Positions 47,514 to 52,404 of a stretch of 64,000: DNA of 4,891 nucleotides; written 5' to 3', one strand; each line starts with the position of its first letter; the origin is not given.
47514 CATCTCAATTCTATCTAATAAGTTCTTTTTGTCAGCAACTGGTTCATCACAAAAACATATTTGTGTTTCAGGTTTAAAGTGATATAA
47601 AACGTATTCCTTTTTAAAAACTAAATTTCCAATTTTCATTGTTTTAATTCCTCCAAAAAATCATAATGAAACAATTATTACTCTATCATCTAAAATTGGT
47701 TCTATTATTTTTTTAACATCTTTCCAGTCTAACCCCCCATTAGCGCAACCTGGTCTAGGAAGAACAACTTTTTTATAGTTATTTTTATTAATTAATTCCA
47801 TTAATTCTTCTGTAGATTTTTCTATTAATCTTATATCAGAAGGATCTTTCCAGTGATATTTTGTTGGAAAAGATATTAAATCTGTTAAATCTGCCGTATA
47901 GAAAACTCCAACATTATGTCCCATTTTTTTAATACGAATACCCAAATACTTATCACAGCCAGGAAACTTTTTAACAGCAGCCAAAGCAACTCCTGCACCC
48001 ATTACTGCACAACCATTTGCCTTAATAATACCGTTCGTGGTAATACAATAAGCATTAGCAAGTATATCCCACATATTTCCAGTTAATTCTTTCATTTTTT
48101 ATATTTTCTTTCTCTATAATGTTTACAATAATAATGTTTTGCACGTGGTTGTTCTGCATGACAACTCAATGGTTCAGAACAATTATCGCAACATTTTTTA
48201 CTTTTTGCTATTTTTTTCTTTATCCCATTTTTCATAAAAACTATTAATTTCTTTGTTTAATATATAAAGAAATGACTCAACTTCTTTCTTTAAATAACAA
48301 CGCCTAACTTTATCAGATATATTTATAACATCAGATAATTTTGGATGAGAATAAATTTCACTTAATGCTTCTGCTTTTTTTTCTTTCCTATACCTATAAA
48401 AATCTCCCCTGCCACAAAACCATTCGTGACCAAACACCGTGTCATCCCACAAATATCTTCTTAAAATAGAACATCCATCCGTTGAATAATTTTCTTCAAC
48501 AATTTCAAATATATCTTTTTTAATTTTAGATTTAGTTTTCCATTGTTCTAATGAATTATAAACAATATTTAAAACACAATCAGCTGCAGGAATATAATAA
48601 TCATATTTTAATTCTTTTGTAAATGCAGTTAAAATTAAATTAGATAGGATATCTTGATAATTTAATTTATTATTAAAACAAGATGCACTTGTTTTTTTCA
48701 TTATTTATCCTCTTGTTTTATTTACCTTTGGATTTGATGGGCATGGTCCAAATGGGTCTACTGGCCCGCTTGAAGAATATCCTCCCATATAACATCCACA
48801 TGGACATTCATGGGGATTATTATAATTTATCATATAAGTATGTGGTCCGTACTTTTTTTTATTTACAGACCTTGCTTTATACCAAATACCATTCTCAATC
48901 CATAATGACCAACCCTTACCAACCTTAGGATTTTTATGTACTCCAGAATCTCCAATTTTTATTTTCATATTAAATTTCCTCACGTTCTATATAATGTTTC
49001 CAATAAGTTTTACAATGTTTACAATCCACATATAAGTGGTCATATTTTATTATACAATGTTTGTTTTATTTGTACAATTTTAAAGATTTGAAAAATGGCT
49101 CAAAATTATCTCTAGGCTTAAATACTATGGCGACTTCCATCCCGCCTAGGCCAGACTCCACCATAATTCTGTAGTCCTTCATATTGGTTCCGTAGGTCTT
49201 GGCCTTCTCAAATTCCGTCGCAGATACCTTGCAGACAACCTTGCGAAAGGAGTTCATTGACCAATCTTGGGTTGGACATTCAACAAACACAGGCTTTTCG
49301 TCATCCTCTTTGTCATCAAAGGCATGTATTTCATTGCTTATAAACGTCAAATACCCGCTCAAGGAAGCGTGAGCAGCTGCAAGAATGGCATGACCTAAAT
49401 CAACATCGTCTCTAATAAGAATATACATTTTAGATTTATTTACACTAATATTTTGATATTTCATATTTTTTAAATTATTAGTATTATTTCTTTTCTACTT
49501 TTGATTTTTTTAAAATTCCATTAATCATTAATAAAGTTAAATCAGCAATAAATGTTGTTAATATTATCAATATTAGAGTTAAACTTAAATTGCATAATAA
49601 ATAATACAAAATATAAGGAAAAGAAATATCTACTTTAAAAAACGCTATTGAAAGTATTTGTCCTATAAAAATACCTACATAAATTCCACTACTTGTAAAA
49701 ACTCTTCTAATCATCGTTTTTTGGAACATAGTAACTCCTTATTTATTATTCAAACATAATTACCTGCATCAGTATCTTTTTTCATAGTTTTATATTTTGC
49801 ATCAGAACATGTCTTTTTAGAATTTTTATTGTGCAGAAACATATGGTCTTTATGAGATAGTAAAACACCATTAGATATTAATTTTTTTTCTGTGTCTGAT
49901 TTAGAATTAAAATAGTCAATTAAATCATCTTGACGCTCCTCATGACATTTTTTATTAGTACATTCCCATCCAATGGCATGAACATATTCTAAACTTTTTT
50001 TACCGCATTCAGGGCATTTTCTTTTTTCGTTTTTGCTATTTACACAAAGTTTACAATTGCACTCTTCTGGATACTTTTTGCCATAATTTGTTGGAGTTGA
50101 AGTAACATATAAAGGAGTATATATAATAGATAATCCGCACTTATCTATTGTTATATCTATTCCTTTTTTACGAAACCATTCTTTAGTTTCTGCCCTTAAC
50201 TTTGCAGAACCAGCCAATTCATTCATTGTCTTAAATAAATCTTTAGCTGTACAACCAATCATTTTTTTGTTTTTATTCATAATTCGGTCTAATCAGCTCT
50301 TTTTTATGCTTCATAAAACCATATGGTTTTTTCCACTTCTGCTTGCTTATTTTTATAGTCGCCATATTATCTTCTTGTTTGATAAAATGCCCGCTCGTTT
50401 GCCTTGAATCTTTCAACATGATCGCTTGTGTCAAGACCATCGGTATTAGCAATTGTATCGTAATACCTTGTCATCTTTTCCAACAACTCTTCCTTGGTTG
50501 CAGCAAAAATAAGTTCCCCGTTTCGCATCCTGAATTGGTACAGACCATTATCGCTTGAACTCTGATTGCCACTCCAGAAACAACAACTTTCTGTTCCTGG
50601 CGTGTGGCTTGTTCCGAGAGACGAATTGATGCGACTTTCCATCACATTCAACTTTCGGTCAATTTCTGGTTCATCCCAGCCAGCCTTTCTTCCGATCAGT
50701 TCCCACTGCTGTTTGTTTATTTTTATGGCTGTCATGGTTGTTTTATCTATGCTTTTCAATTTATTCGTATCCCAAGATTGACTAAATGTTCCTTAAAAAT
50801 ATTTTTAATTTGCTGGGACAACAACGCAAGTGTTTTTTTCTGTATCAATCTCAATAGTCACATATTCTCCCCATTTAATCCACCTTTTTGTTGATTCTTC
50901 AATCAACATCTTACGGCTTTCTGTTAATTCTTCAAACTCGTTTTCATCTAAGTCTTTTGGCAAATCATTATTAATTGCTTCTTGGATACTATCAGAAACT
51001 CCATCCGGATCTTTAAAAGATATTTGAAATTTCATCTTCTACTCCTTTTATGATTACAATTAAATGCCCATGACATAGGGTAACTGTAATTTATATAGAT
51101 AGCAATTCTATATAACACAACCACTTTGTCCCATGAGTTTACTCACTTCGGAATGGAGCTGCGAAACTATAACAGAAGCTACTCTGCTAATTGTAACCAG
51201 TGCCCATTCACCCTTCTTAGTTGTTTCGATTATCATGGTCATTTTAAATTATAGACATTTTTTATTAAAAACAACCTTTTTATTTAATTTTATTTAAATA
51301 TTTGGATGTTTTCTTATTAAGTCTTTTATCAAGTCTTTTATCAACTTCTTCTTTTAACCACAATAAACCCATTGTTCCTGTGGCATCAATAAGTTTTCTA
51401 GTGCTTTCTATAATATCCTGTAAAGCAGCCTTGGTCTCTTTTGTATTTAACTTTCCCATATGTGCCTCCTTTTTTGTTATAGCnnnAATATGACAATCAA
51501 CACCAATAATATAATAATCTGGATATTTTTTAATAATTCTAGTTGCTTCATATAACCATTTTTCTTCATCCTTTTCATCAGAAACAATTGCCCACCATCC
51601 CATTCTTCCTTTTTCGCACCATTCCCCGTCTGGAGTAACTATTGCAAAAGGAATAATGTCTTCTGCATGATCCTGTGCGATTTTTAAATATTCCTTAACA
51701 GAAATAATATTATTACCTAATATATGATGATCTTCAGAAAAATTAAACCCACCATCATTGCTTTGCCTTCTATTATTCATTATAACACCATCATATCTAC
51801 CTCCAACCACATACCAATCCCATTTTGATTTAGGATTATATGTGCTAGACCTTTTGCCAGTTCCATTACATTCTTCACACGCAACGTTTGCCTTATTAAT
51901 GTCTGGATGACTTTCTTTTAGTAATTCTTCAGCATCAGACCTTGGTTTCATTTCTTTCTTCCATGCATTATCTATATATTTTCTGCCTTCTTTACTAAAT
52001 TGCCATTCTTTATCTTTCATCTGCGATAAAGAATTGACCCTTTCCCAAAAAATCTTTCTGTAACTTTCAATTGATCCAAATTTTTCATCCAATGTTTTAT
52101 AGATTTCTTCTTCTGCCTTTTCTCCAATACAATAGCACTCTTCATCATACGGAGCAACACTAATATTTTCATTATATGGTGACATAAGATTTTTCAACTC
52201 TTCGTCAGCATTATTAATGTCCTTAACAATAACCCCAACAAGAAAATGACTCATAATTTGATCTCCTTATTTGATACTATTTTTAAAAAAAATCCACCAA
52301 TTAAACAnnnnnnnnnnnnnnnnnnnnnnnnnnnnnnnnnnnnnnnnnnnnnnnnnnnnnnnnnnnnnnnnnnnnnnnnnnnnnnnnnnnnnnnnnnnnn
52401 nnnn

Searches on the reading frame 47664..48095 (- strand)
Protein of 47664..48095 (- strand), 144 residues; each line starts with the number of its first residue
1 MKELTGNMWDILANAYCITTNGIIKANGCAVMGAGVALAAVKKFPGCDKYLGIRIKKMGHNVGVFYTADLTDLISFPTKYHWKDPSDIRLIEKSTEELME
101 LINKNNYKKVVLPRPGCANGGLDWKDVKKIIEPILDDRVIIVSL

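Call 24: search_protein_families(library=phrogs, proteins=[window:47664-48095:-], max_evalue=0.01)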
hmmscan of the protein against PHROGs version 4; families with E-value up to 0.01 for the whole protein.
window:47664-48095:- (144 aa): 3 families
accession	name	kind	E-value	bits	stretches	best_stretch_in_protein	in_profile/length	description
phrog_335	-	other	1.5e-31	111.1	1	1-143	56-202/422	phosphatase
phrog_30914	-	unknown function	3.1e-15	57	1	23-135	18-137/371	-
phrog_15329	-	unknown function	8.3e-09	36.7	1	99-143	55-98/104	-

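Call 25: search_protein_families(library=pfam, proteins=[window:47664-48095:-], max_evalue=0.01)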
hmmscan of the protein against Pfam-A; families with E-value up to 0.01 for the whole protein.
window:47664-48095:- (144 aa): 1 family
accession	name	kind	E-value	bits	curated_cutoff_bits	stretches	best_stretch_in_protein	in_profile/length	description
PF01661.27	Macro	-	1.5e-07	31.8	22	1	72-131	57-118/118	Macro domain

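Call 61: search_protein_families(library=padloc, proteins=[window:47664-48095:-], max_evalue=0.001)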
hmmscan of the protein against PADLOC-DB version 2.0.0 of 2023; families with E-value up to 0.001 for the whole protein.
window:47664-48095:- (144 aa): 1 family
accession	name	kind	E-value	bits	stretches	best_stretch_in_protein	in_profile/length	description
PDLC02990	DarG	-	1.4e-22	78.6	1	27-137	22-135/329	-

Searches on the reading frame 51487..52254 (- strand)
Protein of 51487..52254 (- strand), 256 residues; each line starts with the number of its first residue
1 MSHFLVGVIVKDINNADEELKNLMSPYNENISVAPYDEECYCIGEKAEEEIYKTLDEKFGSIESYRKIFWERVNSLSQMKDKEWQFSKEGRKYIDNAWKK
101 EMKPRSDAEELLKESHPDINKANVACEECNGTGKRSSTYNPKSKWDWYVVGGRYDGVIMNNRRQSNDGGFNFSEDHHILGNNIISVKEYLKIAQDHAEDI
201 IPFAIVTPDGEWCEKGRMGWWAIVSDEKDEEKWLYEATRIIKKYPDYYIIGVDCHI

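Call 24: search_protein_families(library=phrogs, proteins=[window:51487-52254:-], max_evalue=0.01)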
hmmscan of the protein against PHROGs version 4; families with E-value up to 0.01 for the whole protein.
window:51487-52254:- (256 aa): 1 family
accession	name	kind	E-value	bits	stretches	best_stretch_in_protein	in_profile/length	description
phrog_10079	-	unknown function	1.3e-28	101.3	2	192-256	280-344/344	-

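Call 25: search_protein_families(library=pfam, proteins=[window:51487-52254:-], max_evalue=0.01)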
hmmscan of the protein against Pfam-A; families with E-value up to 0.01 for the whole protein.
window:51487-52254:- (256 aa): 0 families

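Call 61: search_protein_families(library=padloc, proteins=[window:51487-52254:-], max_evalue=0.001)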
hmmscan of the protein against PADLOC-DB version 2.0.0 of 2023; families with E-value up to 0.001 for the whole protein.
window:51487-52254:- (256 aa): 0 families

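Call 62: search_solved_structures(query=window:51487-52254:-, max_evalue=1)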
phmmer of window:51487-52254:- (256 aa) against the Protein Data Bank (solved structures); distinct sequences matched with E-value up to 1: 3.
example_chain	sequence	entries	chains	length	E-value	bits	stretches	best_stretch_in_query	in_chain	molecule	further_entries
8i78_A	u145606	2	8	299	0.31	13.4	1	5-55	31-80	Meso-diaminopimelate D-dehydrogenase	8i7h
6er6_B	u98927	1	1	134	0.41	13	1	53-99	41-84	Endonuclease colEdes7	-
3fbd_A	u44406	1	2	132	0.72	12.2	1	52-96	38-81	Colicin-E7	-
